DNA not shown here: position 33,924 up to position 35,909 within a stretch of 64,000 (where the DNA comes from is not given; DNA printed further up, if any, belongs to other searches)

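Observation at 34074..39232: Translationally coupled Ser/Thr kinase-WD40 and FHA-adenylate-cyclase pair with non-canonical cyclase specificity residues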

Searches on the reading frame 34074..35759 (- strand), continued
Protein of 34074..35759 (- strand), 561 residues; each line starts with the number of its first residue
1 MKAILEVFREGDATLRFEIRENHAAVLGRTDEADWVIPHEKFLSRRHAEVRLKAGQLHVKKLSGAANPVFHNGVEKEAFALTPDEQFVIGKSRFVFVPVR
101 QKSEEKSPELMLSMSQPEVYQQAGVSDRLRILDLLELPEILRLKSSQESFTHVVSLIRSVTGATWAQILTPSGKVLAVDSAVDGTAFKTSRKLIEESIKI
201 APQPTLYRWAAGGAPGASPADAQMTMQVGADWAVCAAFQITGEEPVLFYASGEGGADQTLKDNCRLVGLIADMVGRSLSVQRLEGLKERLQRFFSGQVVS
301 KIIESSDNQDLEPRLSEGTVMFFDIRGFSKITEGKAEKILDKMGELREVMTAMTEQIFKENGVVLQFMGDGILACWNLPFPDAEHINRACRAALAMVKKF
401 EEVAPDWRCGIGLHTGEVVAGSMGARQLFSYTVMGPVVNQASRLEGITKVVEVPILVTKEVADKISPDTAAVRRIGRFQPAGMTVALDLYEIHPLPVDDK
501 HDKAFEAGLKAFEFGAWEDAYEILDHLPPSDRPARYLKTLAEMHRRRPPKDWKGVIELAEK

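Call 10: find_homologous_proteins(query=window:34074-35759:-)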
Query window:34074-35759:- (561 aa): 1052 proteins with E <= 0.001 among 8000 candidates; the best 120 are listed.
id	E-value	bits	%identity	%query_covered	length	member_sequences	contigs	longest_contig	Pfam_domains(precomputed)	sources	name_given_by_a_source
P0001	0.0e+0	1260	100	100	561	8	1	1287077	PF00211.26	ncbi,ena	-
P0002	0.0e+0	1127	88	100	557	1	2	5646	PF00211.26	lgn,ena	-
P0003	0.0e+0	1098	87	100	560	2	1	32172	PF00211.26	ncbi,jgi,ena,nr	ncbi:MAG TPA: adenylate/guanylate cyclase domain-containing protein [bacterium]|nr:adenylate/guanyla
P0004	0.0e+0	1048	83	100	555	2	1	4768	PF00211.26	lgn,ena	-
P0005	3.0e-275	932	73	100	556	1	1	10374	PF00211.26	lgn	-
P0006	8.6e-275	931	73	100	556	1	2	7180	PF00498.32,PF00211.26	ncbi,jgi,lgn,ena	-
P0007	2.3e-273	926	73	100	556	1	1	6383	PF00211.26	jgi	-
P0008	1.8e-272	923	72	100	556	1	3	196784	PF00211.26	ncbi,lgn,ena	-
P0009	4.8e-272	921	72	100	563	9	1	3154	PF00498.32,PF00211.26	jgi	jgi:adenylate cyclase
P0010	6.3e-272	921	72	100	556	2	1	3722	PF00211.26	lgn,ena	-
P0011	5.1e-271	918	72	100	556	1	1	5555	PF00498.32,PF00211.26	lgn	-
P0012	8.4e-271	917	71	100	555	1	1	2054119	PF00211.26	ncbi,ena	-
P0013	3.6e-270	915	73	100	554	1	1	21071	PF00498.32,PF00211.26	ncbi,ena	-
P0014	3.5e-269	912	71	100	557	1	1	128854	PF00211.26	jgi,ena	-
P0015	3.9e-269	912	72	100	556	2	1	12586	PF00211.26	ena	-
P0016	3.3e-268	909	71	100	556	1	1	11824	PF00211.26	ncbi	-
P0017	8.1e-267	904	71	100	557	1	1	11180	PF00498.32,PF00211.26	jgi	jgi:adenylate cyclase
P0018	1.6e-262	890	70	100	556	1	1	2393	PF00211.26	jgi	jgi:adenylate cyclase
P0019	1.5e-260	883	71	100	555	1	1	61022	PF00498.32,PF00211.26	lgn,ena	-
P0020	5.9e-257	872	69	100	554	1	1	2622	PF00498.32,PF16697.11,PF00211.26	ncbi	-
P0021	1.7e-251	854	68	100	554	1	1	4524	PF00211.26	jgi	jgi:adenylate cyclase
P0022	1.8e-247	840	67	100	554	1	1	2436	PF00498.32,PF16697.11,PF00211.26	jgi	jgi:adenylate cyclase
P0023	4.6e-238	809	62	100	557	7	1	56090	PF00211.26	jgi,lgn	-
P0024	4.3e-236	803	62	100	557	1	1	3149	PF00211.26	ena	-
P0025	9.8e-235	798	62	100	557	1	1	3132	PF00211.26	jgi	jgi:adenylate cyclase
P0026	1.1e-229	782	61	100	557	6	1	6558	PF00211.26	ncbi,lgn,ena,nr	ncbi:MAG TPA: adenylate/guanylate cyclase domain-containing protein [bacterium]|nr:adenylate/guanyla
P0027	3.6e-213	727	72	83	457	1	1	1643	PF00211.26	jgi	jgi:adenylate cyclase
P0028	4.6e-210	717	58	100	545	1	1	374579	PF16697.11,PF00211.26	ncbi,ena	-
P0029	2.5e-197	675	56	100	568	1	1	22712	PF00211.26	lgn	-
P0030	9.9e-197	673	55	100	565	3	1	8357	PF00211.26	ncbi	-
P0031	1.2e-194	666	54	99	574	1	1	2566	PF00498.32,PF16697.11,PF00211.26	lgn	-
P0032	2.7e-189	648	52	100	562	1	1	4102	PF00211.26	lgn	-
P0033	2.3e-188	645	52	100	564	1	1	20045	PF00211.26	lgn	-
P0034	4.5e-188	644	53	100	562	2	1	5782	PF00498.32,PF16697.11,PF00211.26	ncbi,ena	-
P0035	1.5e-186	639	52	100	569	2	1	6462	PF00211.26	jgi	-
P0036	6.5e-186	637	52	100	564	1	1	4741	PF00211.26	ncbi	-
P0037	1.5e-185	636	51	100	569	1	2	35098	PF00211.26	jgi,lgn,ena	-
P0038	8.0e-185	634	54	100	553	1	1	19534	PF00211.26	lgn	-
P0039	3.4e-184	632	53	100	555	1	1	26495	PF00211.26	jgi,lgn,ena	jgi:adenylate cyclase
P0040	8.8e-184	630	53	99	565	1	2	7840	PF00498.32,PF00211.26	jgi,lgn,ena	-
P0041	9.8e-184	630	52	100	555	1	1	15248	PF00211.26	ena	-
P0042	1.9e-183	629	53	100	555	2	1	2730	PF16697.11,PF00211.26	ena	-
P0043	3.8e-183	628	52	99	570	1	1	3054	PF16697.11,PF00211.26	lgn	-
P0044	3.1e-182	625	52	100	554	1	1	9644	PF00211.26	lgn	-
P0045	6.4e-182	624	54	98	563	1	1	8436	PF00498.32,PF00211.26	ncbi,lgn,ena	-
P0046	4.7e-181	621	51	100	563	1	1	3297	PF00498.32,PF00211.26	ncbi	-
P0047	6.6e-181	621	52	99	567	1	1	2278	PF00498.32,PF16697.11,PF00211.26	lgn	-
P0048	4.4e-180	618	51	100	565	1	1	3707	PF00211.26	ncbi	-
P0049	1.7e-178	613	52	99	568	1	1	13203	PF00211.26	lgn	-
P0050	4.7e-178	611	52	100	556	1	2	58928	PF00211.26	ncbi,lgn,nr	ncbi:MAG: adenylate/guanylate cyclase domain-containing protein [Elusimicrobia bacterium]|nr:adenyla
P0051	5.0e-177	608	51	100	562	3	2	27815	PF00211.26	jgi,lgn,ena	-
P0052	1.4e-176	606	74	66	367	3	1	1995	PF00211.26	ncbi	ncbi:MAG TPA: adenylate/guanylate cyclase domain-containing protein, partial [bacterium]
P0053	2.1e-175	603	50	100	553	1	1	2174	PF16697.11,PF00211.26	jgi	-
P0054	2.2e-175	602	52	100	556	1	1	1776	PF00211.26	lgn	-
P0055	4.1e-175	602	52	100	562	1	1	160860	PF00211.26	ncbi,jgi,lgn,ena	ncbi:MAG: adenylate/guanylate cyclase domain-containing protein [Elusimicrobiota bacterium]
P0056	4.1e-174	598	52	100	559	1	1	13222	PF00211.26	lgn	-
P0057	3.9e-172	592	51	99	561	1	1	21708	PF16697.11,PF00211.26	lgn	-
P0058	1.4e-171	590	51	100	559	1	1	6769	PF00211.26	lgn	-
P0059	1.7e-171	590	51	99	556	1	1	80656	PF00211.26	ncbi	-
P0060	2.4e-170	586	50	100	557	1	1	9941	PF00211.26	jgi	jgi:adenylate cyclase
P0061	1.1e-169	584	51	99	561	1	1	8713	PF00498.32,PF16697.11,PF00211.26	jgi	-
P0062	3.4e-168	579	49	100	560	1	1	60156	PF00211.26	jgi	jgi:adenylate cyclase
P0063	5.3e-168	578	61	76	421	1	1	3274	PF00211.26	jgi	jgi:hypothetical protein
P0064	8.3e-166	571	50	100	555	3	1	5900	PF00211.26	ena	-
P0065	1.4e-165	570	48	100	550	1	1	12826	PF16697.11,PF00211.26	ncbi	-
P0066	1.3e-164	567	48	100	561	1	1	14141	PF00211.26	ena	-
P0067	3.2e-163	562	49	100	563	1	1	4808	PF16697.11,PF00211.26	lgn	-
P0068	3.7e-163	562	49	99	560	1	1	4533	PF16697.11,PF00211.26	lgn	-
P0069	4.3e-163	562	50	100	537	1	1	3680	PF16697.11,PF00211.26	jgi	jgi:adenylate cyclase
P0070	4.7e-163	562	49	100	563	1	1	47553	PF00211.26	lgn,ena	-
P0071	1.8e-162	560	49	99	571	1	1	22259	PF00211.26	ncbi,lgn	-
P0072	2.4e-162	559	47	99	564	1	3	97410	PF00211.26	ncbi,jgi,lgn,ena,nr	ncbi:MAG TPA: adenylate/guanylate cyclase domain-containing protein [Elusimicrobiota bacterium]|nr:a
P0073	5.1e-162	558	48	100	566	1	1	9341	PF00211.26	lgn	-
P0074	1.1e-161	557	47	100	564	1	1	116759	PF16697.11,PF00211.26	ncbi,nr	ncbi:MAG: hypothetical protein HY077_17305 [Elusimicrobia bacterium]|nr:hypothetical protein [Elusim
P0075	2.0e-161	556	47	100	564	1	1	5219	PF16697.11,PF00211.26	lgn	-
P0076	1.0e-160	554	48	97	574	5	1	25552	PF00211.26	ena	-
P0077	6.1e-160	551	46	100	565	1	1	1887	PF16697.11,PF00211.26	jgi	-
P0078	2.1e-159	550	47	100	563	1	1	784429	PF00498.32,PF16697.11,PF00211.26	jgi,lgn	jgi:adenylate cyclase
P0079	3.9e-159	549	48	100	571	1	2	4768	PF00211.26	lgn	-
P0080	5.5e-158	545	48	100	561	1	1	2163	PF00498.32,PF16697.11,PF00211.26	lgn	-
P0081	4.5e-157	542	77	57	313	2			PF00211.26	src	-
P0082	1.6e-156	540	46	100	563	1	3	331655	PF00498.32,PF16697.11,PF00211.26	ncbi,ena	-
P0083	8.1e-156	538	50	96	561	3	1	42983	PF00211.26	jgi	-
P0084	1.7e-155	537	47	97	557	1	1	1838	PF00498.32,PF16697.11,PF00211.26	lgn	-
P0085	6.3e-155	535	47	100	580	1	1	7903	PF00211.26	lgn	-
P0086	2.0e-154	533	48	98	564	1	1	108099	PF00498.32,PF00211.26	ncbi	-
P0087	1.8e-153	530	49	95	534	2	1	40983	PF00211.26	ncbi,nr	ncbi:MAG: adenylate/guanylate cyclase domain-containing protein [Elusimicrobia bacterium]|nr:adenyla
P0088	2.2e-153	530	44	100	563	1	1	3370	PF00211.26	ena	-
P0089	7.7e-153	528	49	99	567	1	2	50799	PF00211.26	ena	-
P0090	1.9e-152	527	46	100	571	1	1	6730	PF00211.26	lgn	-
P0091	5.3e-152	525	45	100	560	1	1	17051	PF00498.32,PF16697.11,PF00211.26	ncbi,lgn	-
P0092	6.3e-152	525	47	99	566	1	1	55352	PF16697.11,PF00211.26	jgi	-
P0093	2.3e-151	523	46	99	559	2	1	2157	PF00211.26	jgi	jgi:adenylate cyclase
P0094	6.5e-151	522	47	97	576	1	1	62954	PF00498.32,PF00211.26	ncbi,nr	ncbi:MAG: adenylate/guanylate cyclase domain-containing protein [Elusimicrobia bacterium]|nr:adenyla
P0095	7.3e-151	522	47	97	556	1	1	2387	PF00211.26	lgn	-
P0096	1.3e-150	521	47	100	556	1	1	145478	PF00211.26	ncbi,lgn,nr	ncbi:MAG: adenylate/guanylate cyclase domain-containing protein [Elusimicrobia bacterium]|nr:adenyla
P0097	6.5e-150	518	49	80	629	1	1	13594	PF00211.26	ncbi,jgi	ncbi:MAG: adenylate/guanylate cyclase domain-containing protein [Elusimicrobiota bacterium]|jgi:aden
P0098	3.8e-149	516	47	100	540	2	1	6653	PF00211.26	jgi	jgi:adenylate cyclase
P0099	9.8e-149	515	45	100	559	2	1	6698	PF00211.26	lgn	-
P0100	1.8e-148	514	46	100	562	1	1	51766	PF00211.26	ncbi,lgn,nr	ncbi:MAG: hypothetical protein HZB91_01125 [Elusimicrobia bacterium]|nr:hypothetical protein [Elusim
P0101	6.3e-148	512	48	100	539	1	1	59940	PF00211.26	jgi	jgi:adenylate cyclase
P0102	7.9e-148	512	44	100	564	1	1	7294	PF00498.32,PF00211.26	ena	-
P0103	4.9e-147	509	46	100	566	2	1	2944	PF00211.26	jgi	jgi:adenylate cyclase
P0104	5.9e-147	509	45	100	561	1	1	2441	PF00211.26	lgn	-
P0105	9.5e-147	508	47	100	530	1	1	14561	PF00211.26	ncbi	-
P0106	4.7e-146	506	46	99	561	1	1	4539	PF00498.32,PF00211.26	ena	-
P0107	8.0e-146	505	48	100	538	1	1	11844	PF00211.26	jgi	jgi:adenylate cyclase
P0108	4.4e-145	502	45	100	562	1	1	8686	PF00498.32,PF00211.26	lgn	-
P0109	7.7e-145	502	45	97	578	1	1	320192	PF00211.26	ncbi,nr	ncbi:MAG: adenylate/guanylate cyclase domain-containing protein [Elusimicrobia bacterium]|nr:adenyla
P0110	4.9e-144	499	46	97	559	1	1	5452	PF16697.11,PF00211.26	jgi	jgi:adenylate cyclase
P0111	1.1e-143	498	46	98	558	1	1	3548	PF00211.26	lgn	-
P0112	3.6e-143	496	44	97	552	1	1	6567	PF00211.26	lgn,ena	-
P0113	1.0e-142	495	45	98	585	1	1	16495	PF00498.32,PF16697.11,PF00211.26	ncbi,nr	ncbi:MAG: FHA domain-containing protein [Elusimicrobia bacterium]|nr:FHA domain-containing protein [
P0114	5.6e-142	492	44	99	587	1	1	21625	PF00211.26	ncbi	-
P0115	7.5e-142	492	51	82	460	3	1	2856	PF00211.26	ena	-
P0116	1.0e-141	491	44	98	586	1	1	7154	PF00211.26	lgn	-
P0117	2.2e-141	490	43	97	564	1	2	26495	PF16697.11,PF00211.26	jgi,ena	jgi:adenylate cyclase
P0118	3.2e-141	490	44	99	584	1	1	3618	PF00211.26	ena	-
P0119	9.2e-141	488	45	99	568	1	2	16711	PF00211.26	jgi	jgi:adenylate cyclase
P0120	1.7e-140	487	44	98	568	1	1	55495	PF00498.32,PF00211.26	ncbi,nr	ncbi:MAG: adenylate/guanylate cyclase domain-containing protein [Elusimicrobia bacterium]|nr:adenyla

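Call 13: find_related_loci(query=A1, collection=genome_contigs, flank=8000)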
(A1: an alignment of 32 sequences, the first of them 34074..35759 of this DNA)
Query A1 (561 aa) in genome_contigs; peptide patterns used: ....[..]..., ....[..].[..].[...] (x = any residue, [..] = any of these).
145 stretches matched a pattern; 73 encode a relative of the query (tblastn E <= 1e-3); 73 distinct loci.
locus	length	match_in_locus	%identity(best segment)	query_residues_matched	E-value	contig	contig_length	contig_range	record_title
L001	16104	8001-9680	87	1-561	0e+0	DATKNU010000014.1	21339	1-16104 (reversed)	MAG TPA_asm: bacterium isolate SMAG_U14745 k141_402196, whole genome shotgun sequence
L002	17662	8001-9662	73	1-561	0e+0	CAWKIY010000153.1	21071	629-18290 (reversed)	MAG: candidate division FCPU426 bacterium isolate MFD04540.bin.2.61 genome assembly, contig: contig_72348, whole genome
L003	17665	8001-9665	71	1-561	0e+0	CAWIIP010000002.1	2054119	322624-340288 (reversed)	MAG: uncultured proteobacterium isolate MFD09286.bin.2.44 genome assembly, contig: contig_44388, whole genome shotgun se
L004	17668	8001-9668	71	1-561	0e+0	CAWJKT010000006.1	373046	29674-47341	MAG: uncultured proteobacterium isolate MFD05512.bin.2.30 genome assembly, contig: contig_14580, whole genome shotgun se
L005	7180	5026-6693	73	1-561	0e+0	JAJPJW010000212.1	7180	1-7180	MAG: Proteobacteria bacterium isolate Centralia_MAG_561 k107_28295757, whole genome shotgun sequence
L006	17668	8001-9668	72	1-561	0e+0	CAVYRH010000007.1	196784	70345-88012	MAG: uncultured proteobacterium isolate MFD05512.bin.1.167 genome assembly, contig: contig_23837, whole genome shotgun s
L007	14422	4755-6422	72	1-561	0e+0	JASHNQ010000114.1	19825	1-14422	MAG: candidate division FCPU426 bacterium isolate JOPF001 JOPF_AWAY_contig_1457647, whole genome shotgun sequence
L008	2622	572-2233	69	1-561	0e+0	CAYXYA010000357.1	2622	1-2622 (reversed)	MAG TPA_asm: uncultured bacterium isolate SRP269290_co5_40 genome assembly, contig: NODE_36772_length_2622_cov_6.484612,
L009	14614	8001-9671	61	1-561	0e+0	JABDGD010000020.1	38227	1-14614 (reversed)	MAG: Candidatus Firestonebacteria bacterium isolate BWOrgHeat_Nextera36_MAG1 3300020999.a:Ga0206920_1049, whole genome s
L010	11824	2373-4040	71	1-561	0e+0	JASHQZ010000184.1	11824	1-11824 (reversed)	MAG: candidate division FCPU426 bacterium isolate JOPF088 JOPF_NEAR_contig_747356, whole genome shotgun sequence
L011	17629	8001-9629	58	2-561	0e+0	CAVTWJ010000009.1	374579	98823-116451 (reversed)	MAG: candidate division FCPU426 bacterium isolate MFD09286.bin.2.88 genome assembly, contig: contig_26376, whole genome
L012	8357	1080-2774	54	1-561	0e+0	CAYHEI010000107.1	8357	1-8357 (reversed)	MAG TPA_asm: uncultured bacterium isolate ERP119705_co12_111 genome assembly, contig: NODE_10698_length_8357_cov_4.87569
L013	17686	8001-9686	50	1-561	6e-179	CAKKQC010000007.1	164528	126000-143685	bacterium isolate Hainich-H43-bin172-1 genome assembly, contig: H43-bin172_1_Hain_H43_02um_R3_16_length_164528_cov_20, w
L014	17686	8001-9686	52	1-561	5e-178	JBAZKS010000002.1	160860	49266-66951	MAG: Elusimicrobiota bacterium isolate SO_2017_LW4_15 scaffold_232_c2_LW137-91_2017, whole genome shotgun sequence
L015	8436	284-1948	54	10-561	4e-176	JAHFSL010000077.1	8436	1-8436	MAG: Candidatus Coatesbacteria bacterium isolate nzgw597 NODE_4484_length_8437_cov_2.718975, whole genome shotgun sequen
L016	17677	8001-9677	47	5-561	4e-170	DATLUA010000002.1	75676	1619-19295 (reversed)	MAG TPA_asm: Elusimicrobiota bacterium isolate SMAG_U13971 k141_1587809, whole genome shotgun sequence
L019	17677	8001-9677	47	18-561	5e-161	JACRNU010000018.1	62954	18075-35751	MAG: Elusimicrobia bacterium isolate NC_groundwater_1943_Pr3_S-0.2um_66_9 scaffold_3496, whole genome shotgun sequence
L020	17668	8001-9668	47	1-561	1e-158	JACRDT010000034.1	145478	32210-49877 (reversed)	MAG: Elusimicrobia bacterium isolate NC_groundwater_1679_Pr3_B-0.1um_69_72 SR-2_scaffold_141_2215602, whole genome shotg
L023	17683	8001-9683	45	18-561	3e-155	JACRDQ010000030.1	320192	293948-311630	MAG: Elusimicrobia bacterium isolate NC_groundwater_1676_Pr3_B-0.1um_68_27 SR-2_scaffold_141_2262422, whole genome shotg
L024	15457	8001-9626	50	21-561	1e-154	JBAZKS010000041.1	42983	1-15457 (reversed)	MAG: Elusimicrobiota bacterium isolate SO_2017_LW4_15 scaffold_2127_c1_LW137-91_2017, whole genome shotgun sequence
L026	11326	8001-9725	45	11-561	2e-152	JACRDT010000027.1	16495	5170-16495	MAG: Elusimicrobia bacterium isolate NC_groundwater_1679_Pr3_B-0.1um_69_72 SR-2_scaffold_141_1744098, whole genome shotg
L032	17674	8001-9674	44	11-561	1e-147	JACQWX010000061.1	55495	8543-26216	MAG: Elusimicrobia bacterium isolate NC_groundwater_1500_Pr4_B-0.1um_67_5 SR1-18-B1_scaffold_261046, whole genome shotgu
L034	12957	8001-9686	41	17-561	1e-141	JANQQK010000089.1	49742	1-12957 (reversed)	MAG: Phycisphaerae bacterium isolate IP29b_bin.25 k99_1229333, whole genome shotgun sequence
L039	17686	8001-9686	46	1-561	1e-135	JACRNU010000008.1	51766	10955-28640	MAG: Elusimicrobia bacterium isolate NC_groundwater_1943_Pr3_S-0.2um_66_9 scaffold_153261, whole genome shotgun sequence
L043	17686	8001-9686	29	36-559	3e-46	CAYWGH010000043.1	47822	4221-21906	MAG TPA_asm: uncultured Cytophagia bacterium isolate binchicken_co107_472 genome assembly, contig: NODE_1895_length_4782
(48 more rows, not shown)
